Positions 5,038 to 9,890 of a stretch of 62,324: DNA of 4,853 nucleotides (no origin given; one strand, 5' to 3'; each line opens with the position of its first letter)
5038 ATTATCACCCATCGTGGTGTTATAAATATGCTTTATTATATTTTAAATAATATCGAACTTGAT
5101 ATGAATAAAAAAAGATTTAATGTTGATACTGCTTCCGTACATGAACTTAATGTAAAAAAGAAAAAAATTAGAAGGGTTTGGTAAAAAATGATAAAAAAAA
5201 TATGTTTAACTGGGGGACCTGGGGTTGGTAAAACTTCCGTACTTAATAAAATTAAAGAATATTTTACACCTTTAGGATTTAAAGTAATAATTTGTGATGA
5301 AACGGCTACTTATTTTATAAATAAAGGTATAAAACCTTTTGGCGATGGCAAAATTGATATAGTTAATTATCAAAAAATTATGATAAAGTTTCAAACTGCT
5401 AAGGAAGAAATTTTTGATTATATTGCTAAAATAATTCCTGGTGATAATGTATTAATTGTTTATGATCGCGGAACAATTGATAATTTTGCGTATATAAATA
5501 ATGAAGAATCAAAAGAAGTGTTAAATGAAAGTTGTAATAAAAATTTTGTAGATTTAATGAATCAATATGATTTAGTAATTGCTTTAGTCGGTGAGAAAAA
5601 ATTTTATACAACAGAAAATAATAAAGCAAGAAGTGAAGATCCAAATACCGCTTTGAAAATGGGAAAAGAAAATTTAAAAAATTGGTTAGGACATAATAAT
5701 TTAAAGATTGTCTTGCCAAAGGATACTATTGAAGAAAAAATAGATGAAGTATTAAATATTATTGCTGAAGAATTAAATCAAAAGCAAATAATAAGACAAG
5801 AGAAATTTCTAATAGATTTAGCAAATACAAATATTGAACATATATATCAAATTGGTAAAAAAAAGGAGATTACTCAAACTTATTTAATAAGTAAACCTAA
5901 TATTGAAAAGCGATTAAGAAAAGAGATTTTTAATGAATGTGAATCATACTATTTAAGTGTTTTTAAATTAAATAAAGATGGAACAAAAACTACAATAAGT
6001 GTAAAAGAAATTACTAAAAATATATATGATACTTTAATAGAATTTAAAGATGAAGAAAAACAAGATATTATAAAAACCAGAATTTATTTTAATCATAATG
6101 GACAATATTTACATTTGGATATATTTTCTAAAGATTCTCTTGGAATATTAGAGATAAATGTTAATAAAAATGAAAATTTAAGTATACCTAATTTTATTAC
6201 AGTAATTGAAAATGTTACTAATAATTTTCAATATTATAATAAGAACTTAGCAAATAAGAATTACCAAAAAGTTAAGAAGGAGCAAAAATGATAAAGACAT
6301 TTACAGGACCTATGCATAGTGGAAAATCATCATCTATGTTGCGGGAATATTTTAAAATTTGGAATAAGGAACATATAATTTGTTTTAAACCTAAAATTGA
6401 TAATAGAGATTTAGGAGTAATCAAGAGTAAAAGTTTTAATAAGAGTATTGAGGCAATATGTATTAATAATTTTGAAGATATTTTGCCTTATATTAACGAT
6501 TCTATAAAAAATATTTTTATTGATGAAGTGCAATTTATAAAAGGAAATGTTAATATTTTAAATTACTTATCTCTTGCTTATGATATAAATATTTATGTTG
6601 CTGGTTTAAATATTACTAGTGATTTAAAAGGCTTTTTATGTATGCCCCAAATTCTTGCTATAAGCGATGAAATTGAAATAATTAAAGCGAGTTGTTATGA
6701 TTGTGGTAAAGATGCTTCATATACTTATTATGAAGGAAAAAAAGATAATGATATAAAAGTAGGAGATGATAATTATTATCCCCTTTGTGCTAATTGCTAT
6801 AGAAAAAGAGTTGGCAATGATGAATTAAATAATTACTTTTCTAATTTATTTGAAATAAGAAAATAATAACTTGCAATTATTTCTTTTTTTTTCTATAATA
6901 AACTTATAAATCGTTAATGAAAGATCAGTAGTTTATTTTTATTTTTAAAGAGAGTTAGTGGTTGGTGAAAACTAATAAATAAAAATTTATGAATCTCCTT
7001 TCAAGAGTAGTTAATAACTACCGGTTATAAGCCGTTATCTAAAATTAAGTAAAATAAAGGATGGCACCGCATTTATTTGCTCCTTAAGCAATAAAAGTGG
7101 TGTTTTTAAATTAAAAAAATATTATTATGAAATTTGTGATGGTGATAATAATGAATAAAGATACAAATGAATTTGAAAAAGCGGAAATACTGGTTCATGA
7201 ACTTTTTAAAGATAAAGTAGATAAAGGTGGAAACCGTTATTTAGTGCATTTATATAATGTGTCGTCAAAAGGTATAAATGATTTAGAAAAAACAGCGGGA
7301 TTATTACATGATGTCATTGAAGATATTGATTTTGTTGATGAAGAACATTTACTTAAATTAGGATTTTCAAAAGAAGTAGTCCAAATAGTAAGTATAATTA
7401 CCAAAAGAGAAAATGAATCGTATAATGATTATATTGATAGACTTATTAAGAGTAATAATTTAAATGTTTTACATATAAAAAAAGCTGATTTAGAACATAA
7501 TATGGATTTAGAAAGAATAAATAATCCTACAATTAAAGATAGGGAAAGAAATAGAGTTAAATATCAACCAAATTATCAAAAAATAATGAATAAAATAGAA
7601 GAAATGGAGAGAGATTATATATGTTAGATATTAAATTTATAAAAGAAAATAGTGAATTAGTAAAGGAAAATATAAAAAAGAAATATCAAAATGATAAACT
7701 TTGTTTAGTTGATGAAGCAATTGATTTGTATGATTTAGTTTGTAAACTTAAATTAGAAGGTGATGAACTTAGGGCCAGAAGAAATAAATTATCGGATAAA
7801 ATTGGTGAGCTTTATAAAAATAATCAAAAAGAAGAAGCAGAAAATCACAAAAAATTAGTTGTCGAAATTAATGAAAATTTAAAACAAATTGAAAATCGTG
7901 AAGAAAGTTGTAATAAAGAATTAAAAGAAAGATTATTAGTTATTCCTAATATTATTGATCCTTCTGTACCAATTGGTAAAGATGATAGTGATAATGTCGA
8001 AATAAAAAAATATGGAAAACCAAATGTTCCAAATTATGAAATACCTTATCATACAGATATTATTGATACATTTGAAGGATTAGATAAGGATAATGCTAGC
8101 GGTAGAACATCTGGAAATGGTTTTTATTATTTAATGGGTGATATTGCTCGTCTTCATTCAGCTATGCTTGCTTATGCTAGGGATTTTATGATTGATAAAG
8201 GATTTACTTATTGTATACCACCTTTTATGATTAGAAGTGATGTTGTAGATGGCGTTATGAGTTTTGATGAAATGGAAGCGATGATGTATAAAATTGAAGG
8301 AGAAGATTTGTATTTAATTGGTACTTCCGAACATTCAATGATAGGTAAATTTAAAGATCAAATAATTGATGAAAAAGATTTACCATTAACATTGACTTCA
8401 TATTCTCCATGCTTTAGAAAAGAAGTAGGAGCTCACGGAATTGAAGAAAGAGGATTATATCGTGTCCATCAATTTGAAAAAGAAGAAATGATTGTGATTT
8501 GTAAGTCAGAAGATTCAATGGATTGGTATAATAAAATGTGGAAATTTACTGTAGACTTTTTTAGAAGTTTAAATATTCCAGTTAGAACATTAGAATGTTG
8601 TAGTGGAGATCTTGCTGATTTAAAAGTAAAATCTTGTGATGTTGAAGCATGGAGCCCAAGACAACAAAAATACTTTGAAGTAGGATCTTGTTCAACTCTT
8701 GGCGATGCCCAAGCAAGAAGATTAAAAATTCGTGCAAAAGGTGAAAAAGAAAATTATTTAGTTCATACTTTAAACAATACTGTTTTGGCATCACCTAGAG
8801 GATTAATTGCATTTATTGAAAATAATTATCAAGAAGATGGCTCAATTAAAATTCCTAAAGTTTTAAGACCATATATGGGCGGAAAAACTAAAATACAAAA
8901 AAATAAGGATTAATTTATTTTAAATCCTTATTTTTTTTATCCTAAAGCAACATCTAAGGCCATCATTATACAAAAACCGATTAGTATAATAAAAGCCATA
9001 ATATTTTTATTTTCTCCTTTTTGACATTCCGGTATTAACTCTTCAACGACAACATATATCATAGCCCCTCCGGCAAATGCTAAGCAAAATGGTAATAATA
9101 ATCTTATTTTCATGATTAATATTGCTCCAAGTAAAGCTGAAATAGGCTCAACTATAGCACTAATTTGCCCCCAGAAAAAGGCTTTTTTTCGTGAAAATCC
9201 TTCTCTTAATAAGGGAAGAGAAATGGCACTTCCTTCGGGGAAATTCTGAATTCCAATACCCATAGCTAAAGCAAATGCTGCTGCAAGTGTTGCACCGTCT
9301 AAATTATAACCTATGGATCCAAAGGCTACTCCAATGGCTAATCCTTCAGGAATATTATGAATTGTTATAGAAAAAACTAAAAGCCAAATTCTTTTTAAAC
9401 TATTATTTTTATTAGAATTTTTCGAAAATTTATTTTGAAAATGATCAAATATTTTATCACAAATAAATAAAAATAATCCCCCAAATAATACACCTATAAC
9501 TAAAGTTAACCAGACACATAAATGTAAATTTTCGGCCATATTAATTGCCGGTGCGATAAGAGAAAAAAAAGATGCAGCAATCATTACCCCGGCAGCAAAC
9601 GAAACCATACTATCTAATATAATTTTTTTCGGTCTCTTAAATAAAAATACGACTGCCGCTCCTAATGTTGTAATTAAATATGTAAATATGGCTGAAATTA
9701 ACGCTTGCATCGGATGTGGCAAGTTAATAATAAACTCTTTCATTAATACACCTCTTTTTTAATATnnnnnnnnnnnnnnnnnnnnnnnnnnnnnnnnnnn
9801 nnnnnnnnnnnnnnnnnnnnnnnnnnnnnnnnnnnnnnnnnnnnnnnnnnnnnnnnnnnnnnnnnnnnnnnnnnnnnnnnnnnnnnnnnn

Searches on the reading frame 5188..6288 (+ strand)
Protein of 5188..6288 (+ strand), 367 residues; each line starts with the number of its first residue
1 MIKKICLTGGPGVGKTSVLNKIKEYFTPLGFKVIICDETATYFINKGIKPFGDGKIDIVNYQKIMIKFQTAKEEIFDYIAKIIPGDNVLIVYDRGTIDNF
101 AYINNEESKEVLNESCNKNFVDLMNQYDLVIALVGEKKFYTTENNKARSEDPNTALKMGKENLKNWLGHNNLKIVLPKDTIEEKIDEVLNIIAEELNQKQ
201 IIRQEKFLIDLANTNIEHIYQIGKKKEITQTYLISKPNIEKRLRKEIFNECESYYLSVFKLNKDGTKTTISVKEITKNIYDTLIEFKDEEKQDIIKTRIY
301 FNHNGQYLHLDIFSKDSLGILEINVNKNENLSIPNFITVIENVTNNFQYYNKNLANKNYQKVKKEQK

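Call 55: search_protein_families(library=pfam, proteins=[window:5188-6288:+], max_evalue=0.00001)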
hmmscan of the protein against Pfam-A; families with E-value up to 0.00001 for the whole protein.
window:5188-6288:+ (367 aa): 1 family
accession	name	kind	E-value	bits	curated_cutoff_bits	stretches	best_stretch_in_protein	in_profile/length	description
PF13521.12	AAA_28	-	1e-16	62.1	27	1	4-184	1-164/164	AAA domain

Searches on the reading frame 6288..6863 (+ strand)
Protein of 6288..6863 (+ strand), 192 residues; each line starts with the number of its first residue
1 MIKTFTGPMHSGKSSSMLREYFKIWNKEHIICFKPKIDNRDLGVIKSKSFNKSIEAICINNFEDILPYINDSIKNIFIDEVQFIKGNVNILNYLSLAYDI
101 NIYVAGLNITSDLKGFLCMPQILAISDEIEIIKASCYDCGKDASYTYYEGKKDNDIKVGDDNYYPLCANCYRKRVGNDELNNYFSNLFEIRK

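Call 55: search_protein_families(library=pfam, proteins=[window:6288-6863:+], max_evalue=0.00001)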
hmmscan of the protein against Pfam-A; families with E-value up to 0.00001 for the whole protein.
window:6288-6863:+ (192 aa): 1 family
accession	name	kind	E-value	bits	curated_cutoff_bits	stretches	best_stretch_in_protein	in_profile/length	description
PF00265.24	TK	-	4.7e-28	98.7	20.6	1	2-171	3-176/176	Thymidine kinase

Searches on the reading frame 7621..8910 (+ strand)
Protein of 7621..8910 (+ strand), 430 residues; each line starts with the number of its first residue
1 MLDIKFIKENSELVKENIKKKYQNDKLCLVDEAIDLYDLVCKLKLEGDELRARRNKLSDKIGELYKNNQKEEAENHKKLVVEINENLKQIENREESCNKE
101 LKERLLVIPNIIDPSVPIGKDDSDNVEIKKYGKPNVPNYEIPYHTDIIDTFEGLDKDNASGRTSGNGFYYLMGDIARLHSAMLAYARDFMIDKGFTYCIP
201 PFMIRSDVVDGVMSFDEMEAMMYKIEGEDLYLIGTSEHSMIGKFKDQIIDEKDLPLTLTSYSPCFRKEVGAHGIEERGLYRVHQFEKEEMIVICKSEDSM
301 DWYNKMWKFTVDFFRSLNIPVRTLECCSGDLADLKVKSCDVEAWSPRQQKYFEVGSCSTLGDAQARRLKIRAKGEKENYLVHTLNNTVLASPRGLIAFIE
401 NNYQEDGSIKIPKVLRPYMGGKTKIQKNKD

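Call 55: search_protein_families(library=pfam, proteins=[window:7621-8910:+], max_evalue=0.00001)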
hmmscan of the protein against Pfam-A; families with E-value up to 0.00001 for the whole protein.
window:7621-8910:+ (430 aa): 2 families
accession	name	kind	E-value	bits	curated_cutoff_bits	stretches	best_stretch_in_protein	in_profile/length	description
PF00587.30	tRNA-synt_2b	-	3.3e-34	118.9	29.3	1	227-402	8-179/179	tRNA synthetase class II core domain (G, H, P, S and T)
PF02403.27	Seryl_tRNA_N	-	3.3e-19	69.5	28.2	1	1-111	1-107/108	Seryl-tRNA synthetase N-terminal domain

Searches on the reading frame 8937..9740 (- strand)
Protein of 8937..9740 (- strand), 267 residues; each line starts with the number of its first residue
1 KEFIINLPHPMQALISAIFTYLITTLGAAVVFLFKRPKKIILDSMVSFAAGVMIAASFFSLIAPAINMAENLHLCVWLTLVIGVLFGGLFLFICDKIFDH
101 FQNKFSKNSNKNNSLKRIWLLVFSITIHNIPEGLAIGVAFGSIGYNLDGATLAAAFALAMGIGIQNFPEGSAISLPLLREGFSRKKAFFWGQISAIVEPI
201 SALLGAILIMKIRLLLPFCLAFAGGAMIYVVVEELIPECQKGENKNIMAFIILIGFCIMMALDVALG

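Call 56: search_protein_families(library=pfam, proteins=[window:8937-9740:-], max_evalue=0.00001)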
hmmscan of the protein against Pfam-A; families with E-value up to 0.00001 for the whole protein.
window:8937-9740:- (267 aa): 1 family
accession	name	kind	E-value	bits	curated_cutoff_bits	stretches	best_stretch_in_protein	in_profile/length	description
PF02535.28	Zip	-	1.9e-29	103.4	35.1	2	117-262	177-322/323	ZIP Zinc transporter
